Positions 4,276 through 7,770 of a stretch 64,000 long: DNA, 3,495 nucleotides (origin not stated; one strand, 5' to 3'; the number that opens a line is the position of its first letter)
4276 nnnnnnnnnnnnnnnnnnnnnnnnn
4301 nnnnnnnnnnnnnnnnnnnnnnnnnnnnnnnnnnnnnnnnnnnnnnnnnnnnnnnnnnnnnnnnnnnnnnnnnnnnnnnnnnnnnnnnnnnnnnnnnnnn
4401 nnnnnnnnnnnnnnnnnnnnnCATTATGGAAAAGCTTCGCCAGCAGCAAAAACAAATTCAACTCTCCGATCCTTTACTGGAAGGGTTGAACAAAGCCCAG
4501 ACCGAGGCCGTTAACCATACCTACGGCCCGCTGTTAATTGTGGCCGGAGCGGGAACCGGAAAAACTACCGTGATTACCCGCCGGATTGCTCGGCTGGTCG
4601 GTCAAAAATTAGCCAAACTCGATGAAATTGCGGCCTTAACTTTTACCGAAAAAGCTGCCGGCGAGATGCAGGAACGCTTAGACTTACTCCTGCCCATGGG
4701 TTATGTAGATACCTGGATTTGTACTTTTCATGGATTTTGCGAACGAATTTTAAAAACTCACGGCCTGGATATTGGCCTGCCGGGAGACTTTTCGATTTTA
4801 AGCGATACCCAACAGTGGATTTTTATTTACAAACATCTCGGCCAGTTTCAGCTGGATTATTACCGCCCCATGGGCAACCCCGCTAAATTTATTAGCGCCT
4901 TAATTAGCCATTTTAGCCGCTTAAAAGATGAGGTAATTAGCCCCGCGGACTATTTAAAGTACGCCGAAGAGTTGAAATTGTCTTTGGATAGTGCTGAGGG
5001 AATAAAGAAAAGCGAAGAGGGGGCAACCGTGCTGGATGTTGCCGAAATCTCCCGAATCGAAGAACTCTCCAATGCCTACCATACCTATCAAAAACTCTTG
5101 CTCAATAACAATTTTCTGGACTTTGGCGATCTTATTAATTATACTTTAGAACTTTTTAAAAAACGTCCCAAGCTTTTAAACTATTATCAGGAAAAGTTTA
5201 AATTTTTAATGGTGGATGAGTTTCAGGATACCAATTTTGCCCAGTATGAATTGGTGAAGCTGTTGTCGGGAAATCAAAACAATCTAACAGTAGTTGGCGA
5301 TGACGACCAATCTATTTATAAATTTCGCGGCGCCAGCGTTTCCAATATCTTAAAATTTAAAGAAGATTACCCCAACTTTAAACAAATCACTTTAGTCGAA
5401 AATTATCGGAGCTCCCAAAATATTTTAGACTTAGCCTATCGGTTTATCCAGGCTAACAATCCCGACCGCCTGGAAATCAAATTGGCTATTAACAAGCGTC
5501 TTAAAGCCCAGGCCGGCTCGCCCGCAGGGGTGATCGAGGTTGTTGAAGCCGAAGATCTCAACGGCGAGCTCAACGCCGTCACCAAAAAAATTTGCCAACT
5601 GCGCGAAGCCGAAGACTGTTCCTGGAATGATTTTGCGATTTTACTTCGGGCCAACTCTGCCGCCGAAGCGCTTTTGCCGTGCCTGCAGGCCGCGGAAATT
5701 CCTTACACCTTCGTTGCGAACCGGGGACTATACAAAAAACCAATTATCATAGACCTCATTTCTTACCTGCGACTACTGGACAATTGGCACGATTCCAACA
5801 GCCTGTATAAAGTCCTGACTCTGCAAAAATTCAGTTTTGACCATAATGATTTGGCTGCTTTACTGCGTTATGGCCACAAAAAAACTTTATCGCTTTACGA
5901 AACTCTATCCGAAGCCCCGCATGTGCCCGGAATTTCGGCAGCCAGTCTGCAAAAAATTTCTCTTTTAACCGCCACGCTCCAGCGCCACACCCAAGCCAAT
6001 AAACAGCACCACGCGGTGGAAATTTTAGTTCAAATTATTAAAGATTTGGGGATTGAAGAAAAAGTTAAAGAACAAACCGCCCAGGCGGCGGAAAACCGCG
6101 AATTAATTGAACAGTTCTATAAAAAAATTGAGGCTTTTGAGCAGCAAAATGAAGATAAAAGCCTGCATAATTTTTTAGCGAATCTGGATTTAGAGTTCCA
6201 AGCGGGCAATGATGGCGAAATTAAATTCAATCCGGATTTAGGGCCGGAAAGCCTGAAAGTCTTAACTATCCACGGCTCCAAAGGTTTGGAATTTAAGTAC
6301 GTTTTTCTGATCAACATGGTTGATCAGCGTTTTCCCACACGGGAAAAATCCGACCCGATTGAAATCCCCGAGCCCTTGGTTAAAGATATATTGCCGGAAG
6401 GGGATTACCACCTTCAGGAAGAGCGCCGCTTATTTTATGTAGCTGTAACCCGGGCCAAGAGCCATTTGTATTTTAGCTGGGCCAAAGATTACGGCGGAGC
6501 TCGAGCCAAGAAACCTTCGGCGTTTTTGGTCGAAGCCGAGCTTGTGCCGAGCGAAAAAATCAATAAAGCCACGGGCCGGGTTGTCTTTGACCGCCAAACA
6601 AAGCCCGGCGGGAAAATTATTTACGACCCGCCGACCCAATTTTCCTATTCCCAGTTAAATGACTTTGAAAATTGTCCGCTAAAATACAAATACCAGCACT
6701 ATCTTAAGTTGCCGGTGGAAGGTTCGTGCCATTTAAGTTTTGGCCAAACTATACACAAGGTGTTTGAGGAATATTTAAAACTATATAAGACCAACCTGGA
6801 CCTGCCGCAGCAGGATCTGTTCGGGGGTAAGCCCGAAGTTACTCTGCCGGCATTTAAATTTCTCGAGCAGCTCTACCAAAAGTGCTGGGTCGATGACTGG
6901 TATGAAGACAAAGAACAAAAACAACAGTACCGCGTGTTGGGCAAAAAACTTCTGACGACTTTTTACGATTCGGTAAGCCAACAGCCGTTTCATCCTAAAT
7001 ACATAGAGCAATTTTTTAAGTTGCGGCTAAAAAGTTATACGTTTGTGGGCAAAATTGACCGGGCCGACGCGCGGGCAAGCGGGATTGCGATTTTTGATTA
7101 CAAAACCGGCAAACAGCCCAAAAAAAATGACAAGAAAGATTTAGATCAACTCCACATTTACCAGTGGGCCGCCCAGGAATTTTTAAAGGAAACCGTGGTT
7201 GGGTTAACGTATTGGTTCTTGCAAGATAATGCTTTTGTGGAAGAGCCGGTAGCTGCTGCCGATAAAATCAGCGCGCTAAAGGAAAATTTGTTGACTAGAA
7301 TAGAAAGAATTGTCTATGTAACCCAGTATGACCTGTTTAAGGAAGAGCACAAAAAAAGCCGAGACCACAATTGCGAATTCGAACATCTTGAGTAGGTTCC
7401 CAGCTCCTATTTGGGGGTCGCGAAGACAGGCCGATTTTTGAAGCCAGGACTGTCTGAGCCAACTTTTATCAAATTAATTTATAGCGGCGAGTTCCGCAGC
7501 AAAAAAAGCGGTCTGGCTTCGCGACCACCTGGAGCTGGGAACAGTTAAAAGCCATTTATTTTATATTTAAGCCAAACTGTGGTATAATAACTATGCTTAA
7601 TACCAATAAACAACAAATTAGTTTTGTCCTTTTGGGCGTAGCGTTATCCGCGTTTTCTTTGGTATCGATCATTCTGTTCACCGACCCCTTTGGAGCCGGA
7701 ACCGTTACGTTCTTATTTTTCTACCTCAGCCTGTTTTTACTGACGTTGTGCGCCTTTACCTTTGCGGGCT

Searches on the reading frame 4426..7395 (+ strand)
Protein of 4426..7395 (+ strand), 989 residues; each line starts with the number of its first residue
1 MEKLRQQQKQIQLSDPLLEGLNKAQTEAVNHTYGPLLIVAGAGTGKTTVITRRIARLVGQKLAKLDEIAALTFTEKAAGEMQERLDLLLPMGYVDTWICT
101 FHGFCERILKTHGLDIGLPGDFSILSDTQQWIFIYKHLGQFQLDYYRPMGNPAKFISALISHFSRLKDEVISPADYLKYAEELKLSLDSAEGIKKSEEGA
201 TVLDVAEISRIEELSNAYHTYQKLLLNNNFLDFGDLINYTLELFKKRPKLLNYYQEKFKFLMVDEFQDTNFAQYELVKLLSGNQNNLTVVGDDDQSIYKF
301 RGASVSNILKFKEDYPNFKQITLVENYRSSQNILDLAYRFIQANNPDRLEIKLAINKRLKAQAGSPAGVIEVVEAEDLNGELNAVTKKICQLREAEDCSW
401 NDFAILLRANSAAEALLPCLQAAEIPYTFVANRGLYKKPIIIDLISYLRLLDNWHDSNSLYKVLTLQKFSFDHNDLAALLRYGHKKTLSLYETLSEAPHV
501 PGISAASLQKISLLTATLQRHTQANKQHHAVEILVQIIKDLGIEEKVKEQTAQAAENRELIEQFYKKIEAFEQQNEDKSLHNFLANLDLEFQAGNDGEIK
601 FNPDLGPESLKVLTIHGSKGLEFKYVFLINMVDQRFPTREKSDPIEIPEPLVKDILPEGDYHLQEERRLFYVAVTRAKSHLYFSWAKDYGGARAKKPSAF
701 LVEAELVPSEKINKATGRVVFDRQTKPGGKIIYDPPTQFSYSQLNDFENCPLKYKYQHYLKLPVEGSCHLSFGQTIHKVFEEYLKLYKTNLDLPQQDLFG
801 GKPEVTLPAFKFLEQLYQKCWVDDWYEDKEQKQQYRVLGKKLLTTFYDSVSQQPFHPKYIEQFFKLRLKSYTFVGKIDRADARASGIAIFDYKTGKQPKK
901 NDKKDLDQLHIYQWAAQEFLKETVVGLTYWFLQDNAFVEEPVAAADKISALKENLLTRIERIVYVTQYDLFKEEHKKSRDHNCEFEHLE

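Call 3: search_protein_families(library=pfam, proteins=[window:4426-7395:+], max_evalue=0.01)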
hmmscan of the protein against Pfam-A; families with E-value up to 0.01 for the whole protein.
window:4426-7395:+ (989 aa): 7 families
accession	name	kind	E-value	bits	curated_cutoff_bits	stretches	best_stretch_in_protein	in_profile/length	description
PF00580.27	UvrD-helicase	-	7.4e-80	268.9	23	1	21-316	1-271/271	UvrD/REP helicase N-terminal domain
PF13361.12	UvrD_C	-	2.5e-53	182.2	25.6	1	321-687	1-349/350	UvrD-like helicase C-terminal domain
PF12705.13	PDDEXK_1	-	4.2e-27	96.1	22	1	738-964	1-226/247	PD-(D/E)XK nuclease superfamily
PF13245.12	AAA_19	-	6e-24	85.2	25.1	1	25-301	1-134/134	AAA domain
PF13538.12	UvrD_C_2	-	6.7e-12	45.5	27.4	2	660-683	28-51/52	UvrD-like helicase C-terminal domain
PF13604.12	AAA_30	-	1.1e-06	29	27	1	21-86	2-67/191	AAA domain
PF01443.25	Viral_helicase1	-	0.00023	21.5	21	0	251-311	54-112/228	Viral superfamily 1 RNA helicase core domain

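Call 4: search_protein_families(library=padloc, proteins=[window:4426-7395:+], max_evalue=0.01)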
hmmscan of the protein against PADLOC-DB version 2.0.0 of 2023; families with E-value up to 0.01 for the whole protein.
window:4426-7395:+ (989 aa): 54 families (the best 25 are shown)
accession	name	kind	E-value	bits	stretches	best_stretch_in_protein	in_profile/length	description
PDLC00114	GajB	-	7.5e-109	363.1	1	18-708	5-633/635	UrvD helicase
PDLC03802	RTasHel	-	5.7e-97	324.2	2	20-468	5-376/675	DRT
PDLC00132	GajB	-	4.7e-91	304.3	1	21-704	4-623/625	UrvD helicase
PDLC00117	GajB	-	1.4e-70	236.4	2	209-705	170-597/604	UrvD helicase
PDLC00107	GajB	-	1.9e-57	193.2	3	177-427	137-373/587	UrvD helicase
PDLC00103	GajB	-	1.1e-51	174.6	1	21-689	17-580/612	UrvD helicase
PDLC00127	GajB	-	4.3e-51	172.1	3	204-343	151-291/594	UrvD helicase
PDLC00119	GajB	-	2.4e-48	163.5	2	37-336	19-295/565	UrvD helicase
PDLC00123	GajB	-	1.2e-44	150.9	3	204-421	124-326/540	UrvD helicase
PDLC00130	GajB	-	5.8e-42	141.7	3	187-344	137-293/589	UrvD helicase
PDLC00122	GajB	-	1e-40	138.1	3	236-345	141-251/502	UrvD helicase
PDLC00121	GajB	-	4.8e-38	129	2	225-437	171-369/565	UrvD helicase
PDLC00129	GajB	-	7.6e-34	115.3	2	216-347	183-315/594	UrvD helicase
PDLC00110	GajB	-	1.4e-33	114.4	3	227-360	240-379/725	UrvD helicase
PDLC00104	GajB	-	2.8e-33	113.5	2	26-346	8-254/574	UrvD helicase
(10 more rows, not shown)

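Call 5: search_protein_families(library=ncbifam, proteins=[window:4426-7395:+], max_evalue=0.01)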
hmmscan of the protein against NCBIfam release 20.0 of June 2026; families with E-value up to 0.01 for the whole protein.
window:4426-7395:+ (989 aa): 20 families
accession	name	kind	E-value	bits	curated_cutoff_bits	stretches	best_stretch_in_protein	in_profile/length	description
TIGR01073.1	pcrA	equivalog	6.7e-147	490.9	911.2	2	213-704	165-631/725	DNA helicase PcrA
TIGR01074.1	rep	equivalog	8.9e-121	404.2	951.45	1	21-723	2-649/668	DNA helicase Rep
NF008743.0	PRK11773.1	equivalog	1.4e-112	377.4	965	2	208-714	164-643/720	DNA helicase II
TIGR01075.1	uvrD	equivalog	3.8e-110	369.3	1144.45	2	197-716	146-640/715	DNA helicase II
NF008172.0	PRK10919.1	equivalog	1.3e-87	294.6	1168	1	21-704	3-633/673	DNA helicase Rep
TIGR02785.1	addA_Gpos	equivalog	2.8e-56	191.1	707.65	3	218-336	345-475/1234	helicase-exonuclease AddAB subunit AddA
NF008276.0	PRK11054.1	equivalog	9.4e-50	169.8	543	3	209-385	387-553/684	DNA helicase IV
TIGR00609.1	recB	equivalog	1.9e-44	152.2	696.05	3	227-339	339-453/1175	exodeoxyribonuclease V subunit beta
TIGR02784.1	addA_alphas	equivalog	8.5e-40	137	860.75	3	394-683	577-867/1138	double-strand break repair helicase AddA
NF010485.0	PRK13909.1-2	equivalog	5.9e-36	124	650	2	180-635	250-636/909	RecB-like helicase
NF010487.0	PRK13909.1-4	equivalog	1.2e-30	106.6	759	2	211-450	274-525/924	RecB-like helicase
NF008128.0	PRK10876.1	equivalog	1.3e-16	59.5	1697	1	249-340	369-460/1181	exodeoxyribonuclease V subunit beta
NF010486.0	PRK13909.1-3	equivalog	3.4e-16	58.4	1109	2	183-438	253-521/921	RecB-like helicase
NF041464.1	HelD_BACSU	equivalog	1.2e-11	43.3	419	1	254-345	543-634/779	RNA polymerase recycling motor HelD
TIGR03623.1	TIGR03623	subfamily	1.1e-06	27.1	299.6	1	852-931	716-795/876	probable DNA repair protein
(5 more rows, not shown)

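Call 69: search_solved_structures(query=window:4426-7392:+, max_evalue=1e-10)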
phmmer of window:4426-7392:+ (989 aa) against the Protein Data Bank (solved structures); distinct sequences matched with E-value up to 1e-10: 24.
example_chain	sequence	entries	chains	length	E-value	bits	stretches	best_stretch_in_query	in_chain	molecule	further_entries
1pjr_A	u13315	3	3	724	1.5e-101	344.1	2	214-704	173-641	PCRA | ATP-DEPENDENT HELICASE PCRA | HELICASE PCRA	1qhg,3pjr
2pjr_A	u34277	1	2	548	5.3e-91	309.2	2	214-589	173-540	PROTEIN (HELICASE PCRA)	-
4c2u_A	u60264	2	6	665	8.8e-86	292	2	214-705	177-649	DNA HELICASE II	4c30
4c2t_A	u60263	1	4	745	1.4e-85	291.3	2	214-705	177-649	DNA HELICASE II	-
2is1_A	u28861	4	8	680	1.5e-77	264.8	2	215-712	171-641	DNA helicase II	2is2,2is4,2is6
3lfu_A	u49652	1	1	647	2.2e-77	264.2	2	215-703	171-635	DNA helicase II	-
9dci_A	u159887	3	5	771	2.5e-77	264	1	14-701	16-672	ATP-dependent DNA helicase UvrD1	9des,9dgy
1uaa_A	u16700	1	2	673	1.9e-68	234.6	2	206-704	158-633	PROTEIN (ATP-DEPENDENT DNA HELICASE REP.)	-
1qhh_B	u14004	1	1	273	6.3e-50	173.3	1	214-485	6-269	PROTEIN (PCRA (SUBUNIT))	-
6ppu_B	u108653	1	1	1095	5.7e-40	140.3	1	28-482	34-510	UvrD/REP helicase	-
7sjr_B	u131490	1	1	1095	1.5e-39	139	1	28-482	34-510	DNA helicase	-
6ppr_B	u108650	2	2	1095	5.3e-39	137.1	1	28-482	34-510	UvrD/REP helicase | DNA 3'-5' helicase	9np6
6ppj_B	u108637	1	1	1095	6.1e-36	127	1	29-317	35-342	UvrD/REP helicase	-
1qhh_A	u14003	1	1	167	2.4e-28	101.9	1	13-180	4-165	PROTEIN (PCRA (SUBUNIT))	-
3u44_A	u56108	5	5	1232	9.3e-27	96.6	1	227-692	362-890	ATP-dependent helicase/nuclease subunit A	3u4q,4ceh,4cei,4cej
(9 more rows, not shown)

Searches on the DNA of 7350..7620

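Call 62: search_rna_families(source=window, start=7350, end=7620, threshold=evalue, max_evalue=1)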
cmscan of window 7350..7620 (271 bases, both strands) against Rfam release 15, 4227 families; matches with E-value up to 1: 3.
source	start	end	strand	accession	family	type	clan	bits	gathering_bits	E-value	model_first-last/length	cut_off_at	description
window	7416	7525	+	RF04208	MIR8742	Gene; miRNA;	-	18.5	130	0.18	1-131/131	no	MIR8742 microRNA precursor family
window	7399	7540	-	RF04208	MIR8742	Gene; miRNA;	-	17.3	130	0.36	1-131/131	no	MIR8742 microRNA precursor family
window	7460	7510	-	RF01497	ALIL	Cis-reg;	-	13.7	50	0.18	1-117/117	no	ALIL pseudoknot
